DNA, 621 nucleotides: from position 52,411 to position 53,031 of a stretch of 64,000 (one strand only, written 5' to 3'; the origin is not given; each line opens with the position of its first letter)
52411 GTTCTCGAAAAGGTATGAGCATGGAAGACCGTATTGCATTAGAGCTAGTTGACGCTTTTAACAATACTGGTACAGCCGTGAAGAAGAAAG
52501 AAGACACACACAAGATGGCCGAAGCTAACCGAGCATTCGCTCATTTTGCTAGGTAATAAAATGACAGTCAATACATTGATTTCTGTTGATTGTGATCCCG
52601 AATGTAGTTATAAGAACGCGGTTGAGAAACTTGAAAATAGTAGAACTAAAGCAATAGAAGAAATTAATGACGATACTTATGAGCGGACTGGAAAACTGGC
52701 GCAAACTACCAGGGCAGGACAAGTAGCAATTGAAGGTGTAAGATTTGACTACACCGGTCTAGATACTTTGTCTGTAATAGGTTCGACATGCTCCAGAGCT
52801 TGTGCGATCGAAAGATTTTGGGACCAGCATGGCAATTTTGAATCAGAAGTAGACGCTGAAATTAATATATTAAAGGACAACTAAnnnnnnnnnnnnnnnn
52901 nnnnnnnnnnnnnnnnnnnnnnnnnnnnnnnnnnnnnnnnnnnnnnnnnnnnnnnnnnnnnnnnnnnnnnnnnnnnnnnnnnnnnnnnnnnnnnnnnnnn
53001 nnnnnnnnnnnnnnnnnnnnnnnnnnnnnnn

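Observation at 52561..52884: Cys-rich 107-aa ORF embedded between rpsG and fusA in the str operon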

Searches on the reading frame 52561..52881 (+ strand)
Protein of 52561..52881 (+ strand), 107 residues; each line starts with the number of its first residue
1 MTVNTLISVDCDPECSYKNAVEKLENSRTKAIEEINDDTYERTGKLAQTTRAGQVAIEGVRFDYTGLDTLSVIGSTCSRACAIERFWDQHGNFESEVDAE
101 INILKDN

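Call 3: search_protein_families(library=pfam, proteins=[window:52561-52881:+], max_evalue=10)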
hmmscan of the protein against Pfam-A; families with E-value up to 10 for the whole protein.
window:52561-52881:+ (107 aa): 1 family
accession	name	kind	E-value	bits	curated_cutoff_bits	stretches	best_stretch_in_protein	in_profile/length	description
PF09253.15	Ole_e_6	-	0.052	13.9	27.7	1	11-26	23-38/39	Pollen allergen Ole e 6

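Call 4: search_protein_families(library=ncbifam, proteins=[window:52561-52881:+], max_evalue=10)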
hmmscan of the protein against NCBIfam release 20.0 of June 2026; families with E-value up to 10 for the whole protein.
window:52561-52881:+ (107 aa): 1 family
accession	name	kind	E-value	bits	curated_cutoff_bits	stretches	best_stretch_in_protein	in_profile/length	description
NF033195.1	F430_CfbB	exception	0.11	11.2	560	1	51-82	76-107/451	Ni-sirohydrochlorin a,c-diamide synthase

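Call 5: find_homologous_proteins(query=window:52561-52881:+, max_evalue=1)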
Query window:52561-52881:+ (107 aa): 3 proteins with E <= 1 among 5 candidates.
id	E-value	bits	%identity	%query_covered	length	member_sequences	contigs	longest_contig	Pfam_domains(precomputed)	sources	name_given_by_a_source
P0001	9.0e-65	233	100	100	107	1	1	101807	-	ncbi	-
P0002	1.9e-47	178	79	100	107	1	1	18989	-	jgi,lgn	jgi:hypothetical protein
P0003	3.9e-41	157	65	99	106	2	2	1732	-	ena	-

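Call 6: find_encoding_contigs(protein=P0002, flank=6000)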
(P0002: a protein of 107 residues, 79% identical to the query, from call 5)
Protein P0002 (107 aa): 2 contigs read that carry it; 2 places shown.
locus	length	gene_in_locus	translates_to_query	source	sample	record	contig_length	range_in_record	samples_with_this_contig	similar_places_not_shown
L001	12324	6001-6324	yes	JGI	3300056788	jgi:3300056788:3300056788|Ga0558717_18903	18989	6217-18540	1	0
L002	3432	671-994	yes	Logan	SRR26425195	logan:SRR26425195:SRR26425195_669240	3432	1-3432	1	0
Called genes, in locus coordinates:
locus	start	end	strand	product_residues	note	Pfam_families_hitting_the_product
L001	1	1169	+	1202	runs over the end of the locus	PF04563:RNA_pol_Rpb2_1, PF04561:RNA_pol_Rpb2_2, PF04565:RNA_pol_Rpb2_3, PF10385:RNA_pol_Rpb2_45, PF00562:RNA_pol_Rpb2_6, PF04560:RNA_pol_Rpb2_7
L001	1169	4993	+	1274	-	PF04997:RNA_pol_Rpb1_1, PF00623:RNA_pol_Rpb1_2, PF04983:RNA_pol_Rpb1_3, PF05000:RNA_pol_Rpb1_4 (weak), PF04998:RNA_pol_Rpb1_5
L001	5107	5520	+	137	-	PF00164:Ribosom_S12_S23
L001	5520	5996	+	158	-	PF00177:Ribosomal_S7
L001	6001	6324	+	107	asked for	-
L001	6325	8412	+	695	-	PF00009:GTP_EFTU, PF03144:GTP_EFTU_D2, PF22042:EF-G_D2, PF14492:EFG_III, PF16658:RF3_C (weak), PF03764:EFG_IV, PF00679:EFG_C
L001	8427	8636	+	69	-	-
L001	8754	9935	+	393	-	PF00009:GTP_EFTU, PF03144:GTP_EFTU_D2, PF03143:GTP_EFTU_D3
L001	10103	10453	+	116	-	PF00338:Ribosomal_S10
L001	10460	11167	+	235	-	-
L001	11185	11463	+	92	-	-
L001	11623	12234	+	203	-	PF00297:Ribosomal_L3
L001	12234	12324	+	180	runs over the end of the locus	?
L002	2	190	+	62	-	?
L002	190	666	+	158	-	PF00177:Ribosomal_S7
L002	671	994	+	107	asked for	-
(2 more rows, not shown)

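Call 7: find_encoding_contigs(protein=P0003, flank=6000)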
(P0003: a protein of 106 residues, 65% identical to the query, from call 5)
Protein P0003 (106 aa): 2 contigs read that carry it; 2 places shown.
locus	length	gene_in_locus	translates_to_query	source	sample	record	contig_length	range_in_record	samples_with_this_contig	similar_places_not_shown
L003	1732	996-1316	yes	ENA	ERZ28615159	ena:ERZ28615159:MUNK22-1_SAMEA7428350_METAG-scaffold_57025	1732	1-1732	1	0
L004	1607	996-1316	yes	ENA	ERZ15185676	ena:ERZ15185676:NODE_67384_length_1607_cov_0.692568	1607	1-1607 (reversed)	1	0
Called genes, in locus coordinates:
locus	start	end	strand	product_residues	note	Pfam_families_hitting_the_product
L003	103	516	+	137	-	PF00164:Ribosom_S12_S23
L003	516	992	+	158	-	PF00177:Ribosomal_S7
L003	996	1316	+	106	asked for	-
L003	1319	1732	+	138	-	?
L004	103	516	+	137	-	PF00164:Ribosom_S12_S23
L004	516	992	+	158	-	PF00177:Ribosomal_S7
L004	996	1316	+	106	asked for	-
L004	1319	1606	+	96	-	?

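Call 8: find_encoding_contigs(protein=P0001, flank=3000)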
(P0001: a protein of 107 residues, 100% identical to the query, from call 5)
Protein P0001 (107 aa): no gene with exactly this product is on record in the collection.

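Call 17: search_protein_representatives(alignment_id=A1)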
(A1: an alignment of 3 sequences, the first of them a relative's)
Query: 3 sequences, 107 profile positions. Proteins with E-value up to 0.001 (for the whole library): 18; up to 1e-10: 7; up to 1e-30: 1. The best 18 are listed.
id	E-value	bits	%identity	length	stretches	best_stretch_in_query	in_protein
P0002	5.5e-61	219.5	-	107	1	1-107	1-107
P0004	2.4e-15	72.8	-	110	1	3-105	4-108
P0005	3.2e-14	69.1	-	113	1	1-105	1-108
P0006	4.3e-13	65.5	-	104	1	4-106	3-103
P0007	5.5e-13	65.2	-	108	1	5-107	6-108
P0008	4.5e-12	62.2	-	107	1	4-105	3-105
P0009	7.1e-11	58.4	-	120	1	5-105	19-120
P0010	4.1e-10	55.9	-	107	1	3-105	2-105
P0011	4.3e-10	55.9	-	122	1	2-105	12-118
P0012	2.4e-09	53.5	-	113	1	3-101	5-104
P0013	2.7e-09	53.3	-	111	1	3-105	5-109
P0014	1.8e-08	50.7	-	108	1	5-105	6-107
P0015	1.0e-07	48.2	-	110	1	5-105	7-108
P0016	1.9e-07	47.4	-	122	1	7-84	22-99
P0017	3.2e-07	46.6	-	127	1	3-105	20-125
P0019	2.8e-05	40.4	-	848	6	56-98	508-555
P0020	4.8e-04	36.4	-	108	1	4-106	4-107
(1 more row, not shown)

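Call 21: predict_structure(alignment_id=A1)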
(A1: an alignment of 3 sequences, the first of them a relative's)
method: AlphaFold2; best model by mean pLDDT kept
length: 107 residues; sequences in the alignment: 3
mean_pLDDT: 44.1   pTM: 0.35
mean pLDDT of the five models: 44.1, 39.8, 37.7, 37.7, 36.8
residues with pLDDT >= 90: 0; 70-90: 0; 50-70: 34; < 50: 73
segments of 3 or more residues with pLDDT < 50: 1-11, 35-74, 89-107
pLDDT, mean of each block of 10 residues (from residue 1): 28 52 52 48 41 42 41 48 53 41 37
secondary structure, 60 per line:
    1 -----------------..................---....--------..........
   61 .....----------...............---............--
elements in order: H18-35 H39-42 H51-65 H76-90 H94-105

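Call 22: find_homologous_proteins(query=A3, max_evalue=0.01)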
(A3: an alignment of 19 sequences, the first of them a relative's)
Query A3 (19 sequences) (107 aa, profile of the alignment): 9 proteins with E <= 0.01 among 1503 candidates.
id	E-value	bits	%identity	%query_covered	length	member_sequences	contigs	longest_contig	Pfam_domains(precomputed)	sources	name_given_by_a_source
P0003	4.3e-34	135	65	99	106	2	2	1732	-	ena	-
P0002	1.9e-33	133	79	100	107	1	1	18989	-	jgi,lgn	jgi:hypothetical protein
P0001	1.4e-32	130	100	100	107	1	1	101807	-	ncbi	-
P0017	5.6e-31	125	27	97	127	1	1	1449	-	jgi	jgi:hypothetical protein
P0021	8.6e-30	121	28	96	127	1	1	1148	-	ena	-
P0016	1.8e-28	117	28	77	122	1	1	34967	-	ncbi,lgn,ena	-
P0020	6.1e-23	99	27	99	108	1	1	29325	-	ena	-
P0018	2.3e-18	84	34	82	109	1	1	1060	-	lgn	-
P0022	7.6e-18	82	26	99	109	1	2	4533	-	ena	-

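Call 23: find_encoding_contigs(protein=P0016, flank=6000, max_places=3)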
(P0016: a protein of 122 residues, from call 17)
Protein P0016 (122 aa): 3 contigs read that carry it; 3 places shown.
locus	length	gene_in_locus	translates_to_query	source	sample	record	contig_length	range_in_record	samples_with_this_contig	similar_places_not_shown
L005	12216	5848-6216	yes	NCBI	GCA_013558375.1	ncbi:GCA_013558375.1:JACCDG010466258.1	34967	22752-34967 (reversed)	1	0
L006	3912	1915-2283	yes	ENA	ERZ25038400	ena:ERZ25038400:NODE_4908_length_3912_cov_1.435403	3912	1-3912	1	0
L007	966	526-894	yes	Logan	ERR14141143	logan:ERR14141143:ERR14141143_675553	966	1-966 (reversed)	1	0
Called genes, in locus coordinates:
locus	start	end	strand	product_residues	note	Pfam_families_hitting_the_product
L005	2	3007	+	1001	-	?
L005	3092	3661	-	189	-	PF00293:NUDIX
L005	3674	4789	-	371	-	PF02401:LYTB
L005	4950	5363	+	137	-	PF00164:Ribosom_S12_S23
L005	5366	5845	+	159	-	PF00177:Ribosomal_S7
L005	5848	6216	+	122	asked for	-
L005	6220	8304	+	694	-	PF00009:GTP_EFTU, PF03144:GTP_EFTU_D2, PF22042:EF-G_D2, PF14492:EFG_III, PF16658:RF3_C (weak), PF03764:EFG_IV, PF00679:EFG_C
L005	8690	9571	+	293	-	-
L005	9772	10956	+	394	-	PF00009:GTP_EFTU, PF03144:GTP_EFTU_D2, PF03143:GTP_EFTU_D3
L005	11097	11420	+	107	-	-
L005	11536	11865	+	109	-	PF00338:Ribosomal_S10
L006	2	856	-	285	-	?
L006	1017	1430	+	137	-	PF00164:Ribosom_S12_S23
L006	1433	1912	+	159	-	PF00177:Ribosomal_S7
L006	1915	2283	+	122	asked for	-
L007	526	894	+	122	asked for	-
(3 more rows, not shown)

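Call 24: find_encoding_contigs(protein=P0020, flank=6000, max_places=3)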
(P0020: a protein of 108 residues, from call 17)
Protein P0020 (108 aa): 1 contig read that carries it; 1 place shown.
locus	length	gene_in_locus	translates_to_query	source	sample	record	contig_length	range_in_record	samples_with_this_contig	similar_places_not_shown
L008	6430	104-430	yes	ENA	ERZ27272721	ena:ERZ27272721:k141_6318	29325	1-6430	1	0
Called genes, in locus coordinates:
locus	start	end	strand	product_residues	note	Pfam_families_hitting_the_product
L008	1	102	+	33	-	?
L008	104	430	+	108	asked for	-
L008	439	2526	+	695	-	PF00009:GTP_EFTU, PF03144:GTP_EFTU_D2, PF22042:EF-G_D2, PF14492:EFG_III, PF16658:RF3_C (weak), PF03764:EFG_IV, PF00679:EFG_C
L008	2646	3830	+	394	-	PF00009:GTP_EFTU, PF03144:GTP_EFTU_D2, PF03143:GTP_EFTU_D3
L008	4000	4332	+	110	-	PF00338:Ribosomal_S10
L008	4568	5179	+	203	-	PF00297:Ribosomal_L3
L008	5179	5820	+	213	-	PF00573:Ribosomal_L4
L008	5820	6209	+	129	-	PF00276:Ribosomal_L23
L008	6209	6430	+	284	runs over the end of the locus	PF00181:Ribosomal_L2_N, PF03947:Ribosomal_L2_C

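Call 25: find_encoding_contigs(protein=P0022, flank=6000, max_places=3)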
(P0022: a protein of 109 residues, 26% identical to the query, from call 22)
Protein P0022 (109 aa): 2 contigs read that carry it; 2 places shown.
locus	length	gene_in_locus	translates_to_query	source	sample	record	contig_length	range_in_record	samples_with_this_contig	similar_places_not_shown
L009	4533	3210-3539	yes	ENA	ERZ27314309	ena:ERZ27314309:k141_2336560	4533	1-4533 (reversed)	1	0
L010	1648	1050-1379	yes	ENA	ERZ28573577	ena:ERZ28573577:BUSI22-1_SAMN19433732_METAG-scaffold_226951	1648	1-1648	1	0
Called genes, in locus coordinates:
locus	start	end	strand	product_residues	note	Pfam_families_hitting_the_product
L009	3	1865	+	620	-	?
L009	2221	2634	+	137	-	PF00164:Ribosom_S12_S23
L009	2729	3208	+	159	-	PF00177:Ribosomal_S7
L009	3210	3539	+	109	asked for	-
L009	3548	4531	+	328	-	?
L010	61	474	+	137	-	PF00164:Ribosom_S12_S23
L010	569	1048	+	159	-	PF00177:Ribosomal_S7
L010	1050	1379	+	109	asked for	-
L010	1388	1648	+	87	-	?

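Call 27: find_related_loci(query=A4, collection=genome_contigs, flank=6000)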
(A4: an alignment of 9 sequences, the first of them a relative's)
Query A4 (107 aa) in genome_contigs; peptide patterns used: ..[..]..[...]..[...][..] (x = any residue, [..] = any of these).
51 stretches matched a pattern; 1 encode a relative of the query (tblastn E <= 1e-3); 1 distinct loci.
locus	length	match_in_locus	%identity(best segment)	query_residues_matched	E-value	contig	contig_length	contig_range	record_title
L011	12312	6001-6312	34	3-105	1e-13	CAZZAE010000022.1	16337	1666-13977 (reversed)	MAG TPA_asm: uncultured Candidatus Saccharibacteria bacterium isolate SRP200132_co1_552 genome assembly, contig: NODE_61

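Call 31: find_related_loci(query=A4, collection=metagenome_contigs, flank=4000)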
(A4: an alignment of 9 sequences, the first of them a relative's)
Query A4 (107 aa) in metagenome_contigs; peptide patterns used: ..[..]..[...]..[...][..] (x = any residue, [..] = any of these).
54 stretches matched a pattern; 1 encode a relative of the query (tblastn E <= 1e-3); 1 distinct loci.
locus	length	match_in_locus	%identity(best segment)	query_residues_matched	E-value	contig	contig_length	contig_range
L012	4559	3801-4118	36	2-105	9e-19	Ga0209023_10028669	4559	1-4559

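Call 33: search_solved_structures(query=A3, max_evalue=10)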
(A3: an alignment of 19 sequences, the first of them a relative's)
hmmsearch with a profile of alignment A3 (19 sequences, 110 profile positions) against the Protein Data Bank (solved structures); distinct sequences matched with E-value up to 10: 2.
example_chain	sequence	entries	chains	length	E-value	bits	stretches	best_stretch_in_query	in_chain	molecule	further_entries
2n54_A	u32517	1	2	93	0.35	14.2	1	8-50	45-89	Lymphotactin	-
8vyn_A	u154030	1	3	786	0.38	14.1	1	3-37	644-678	Envelope glycoprotein B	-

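Call 39: predict_structure(alignment_id=A3)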
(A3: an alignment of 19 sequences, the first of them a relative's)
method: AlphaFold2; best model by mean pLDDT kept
length: 107 residues; sequences in the alignment: 19
mean_pLDDT: 77.6   pTM: 0.65
mean pLDDT of the five models: 77.6, 75.3, 75.3, 74.0, 70.3
residues with pLDDT >= 90: 35; 70-90: 48; 50-70: 14; < 50: 10
segments of 3 or more residues with pLDDT < 50: 1-10
pLDDT, mean of each block of 10 residues (from residue 1): 41 69 90 94 94 93 86 66 73 76 71
secondary structure, 60 per line:
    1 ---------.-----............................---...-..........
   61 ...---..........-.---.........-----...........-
elements in order: H16-43 H51-63 H67-76 H82-90 H96-106

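Call 42: fold_search(model_id=the predicted structure, library=pdb)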
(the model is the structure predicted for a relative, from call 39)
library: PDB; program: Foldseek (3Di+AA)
matches with E <= 10: 31; with E <= 0.001: 0
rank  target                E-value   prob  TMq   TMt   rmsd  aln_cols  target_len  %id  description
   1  2n1r_MODEL_1_A        3.2e+00  0.07  0.22  0.18  12.4        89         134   17  NMR Structure of the Myristylated Feline Immunodeficiency Virus Matrix Protein (released 2015-05-27)
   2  3zg1_D                4.4e+00  0.05  0.24  0.23  11.0       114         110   11  NI-BOUND FORM OF M123A MUTANT OF CUPRIAVIDUS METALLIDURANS CH34 CNRXS (released 2013-10-23)
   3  7vp8                  5.5e+00  0.20  0.45  0.31   6.9        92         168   10  Crystal structure of ferritin from Ureaplasma urealyticum (released 2022-08-24)
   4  5eiu_A                5.5e+00  0.13  0.37  0.32   7.9        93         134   14  Mini TRIM5 B-box 2 dimer C2 crystal form (released 2016-06-15)
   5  2y3b                  5.5e+00  0.04  0.25  0.24  10.6       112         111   13  Co-bound form of Cupriavidus metallidurans CH34 CnrXs (released 2011-03-30)
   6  5nl1_B                5.8e+00  0.05  0.25  0.21  10.8        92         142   16  Shigella IpaA-VBS3/TBS in complex with the Talin VBS1 domain 488-512 (released 2018-05-16)
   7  9a4v_A                6.5e+00  0.08  0.35  0.09   8.5       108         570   10  Integrative model of PT1-ODO2 by crosslinking MS and deep learning (released 2024-09-18)
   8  6gow_E                6.5e+00  0.04  0.24  0.24  18.5       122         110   12  Crystal structure of the flagellin-FliS complex from Bacillus subtilis crystallized in spacegroup P22121 (released 2018-08-29)
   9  8iuf_A5               6.9e+00  0.09  0.35  0.27  10.0       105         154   11  Cryo-EM structure of Euglena gracilis super-complex I+III2+IV, composite (released 2024-02-28)
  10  5nl1_C                7.3e+00  0.04  0.26  0.21  10.7        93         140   15  Shigella IpaA-VBS3/TBS in complex with the Talin VBS1 domain 488-512 (released 2018-05-16)
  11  2ozb_B                7.7e+00  0.05  0.30  0.15  16.5       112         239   16  Structure of a human Prp31-15.5K-U4 snRNA complex (released 2007-03-20)
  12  3epv_A                7.7e+00  0.03  0.25  0.24  10.8       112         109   12  X-ray Structure of the Metal-sensor CnrX in both the Apo- and Copper-bound Forms (released 2008-11-25)
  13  8p4y                  7.7e+00  0.03  0.22  0.16  12.7       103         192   14  Coiled-coil protein origami triangle (released 2023-08-02)
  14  4fi5                  8.1e+00  0.07  0.28  0.39   9.2        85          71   10  Crystal structure of the N-terminal domain of Hantaan virus strain 76-118 nucleoprotein (released 2012-06-20)
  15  6ofg_A                8.6e+00  0.13  0.36  0.46   4.4        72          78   10  In vitro polymerized PrgI V67A filaments (released 2019-07-10)
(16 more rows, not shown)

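Call 44: search_protein_families(library=pfam, alignment_id=A3, max_evalue=1)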
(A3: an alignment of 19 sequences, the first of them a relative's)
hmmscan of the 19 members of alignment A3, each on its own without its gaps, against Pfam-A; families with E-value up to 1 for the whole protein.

A. member 1, P0001 (107 aa): 1 family
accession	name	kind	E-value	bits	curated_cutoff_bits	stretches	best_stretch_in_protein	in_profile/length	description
PF09253.15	Ole_e_6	-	0.052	13.9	27.7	1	11-26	23-38/39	Pollen allergen Ole e 6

B. families by the number of members that match (of 19 scanned): 3 families
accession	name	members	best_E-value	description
PF09253.15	Ole_e_6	1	0.052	Pollen allergen Ole e 6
PF07061.16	Swi5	1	0.24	Swi5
PF21686.3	LigD_Prim-Pol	1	0.28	LigD, primase-polymerase domain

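Call 48: search_protein_families(library=pfam, proteins=[L012:3392-3802:+, L011:8389-8652:+, L011:9964-10404:+, L005:8690-9568:+, L005:11097-11417:+], max_evalue=0.1)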
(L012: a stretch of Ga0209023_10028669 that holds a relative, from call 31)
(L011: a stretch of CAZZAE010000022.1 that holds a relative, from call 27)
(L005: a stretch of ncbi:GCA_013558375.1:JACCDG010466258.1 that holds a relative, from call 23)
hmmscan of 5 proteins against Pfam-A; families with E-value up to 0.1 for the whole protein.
L012:3392-3802:+ (137 aa): 0 families

L011:8389-8652:+ (88 aa): 0 families

L011:9964-10404:+ (147 aa): 0 families

L005:8690-9568:+ (293 aa): 1 family
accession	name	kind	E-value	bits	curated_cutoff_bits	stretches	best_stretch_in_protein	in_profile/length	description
PF25593.1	GldD_lipo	-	0.068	13.5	27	0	225-270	24-68/170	Gliding motility lipoprotein GldD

L005:11097-11417:+ (107 aa): 0 families
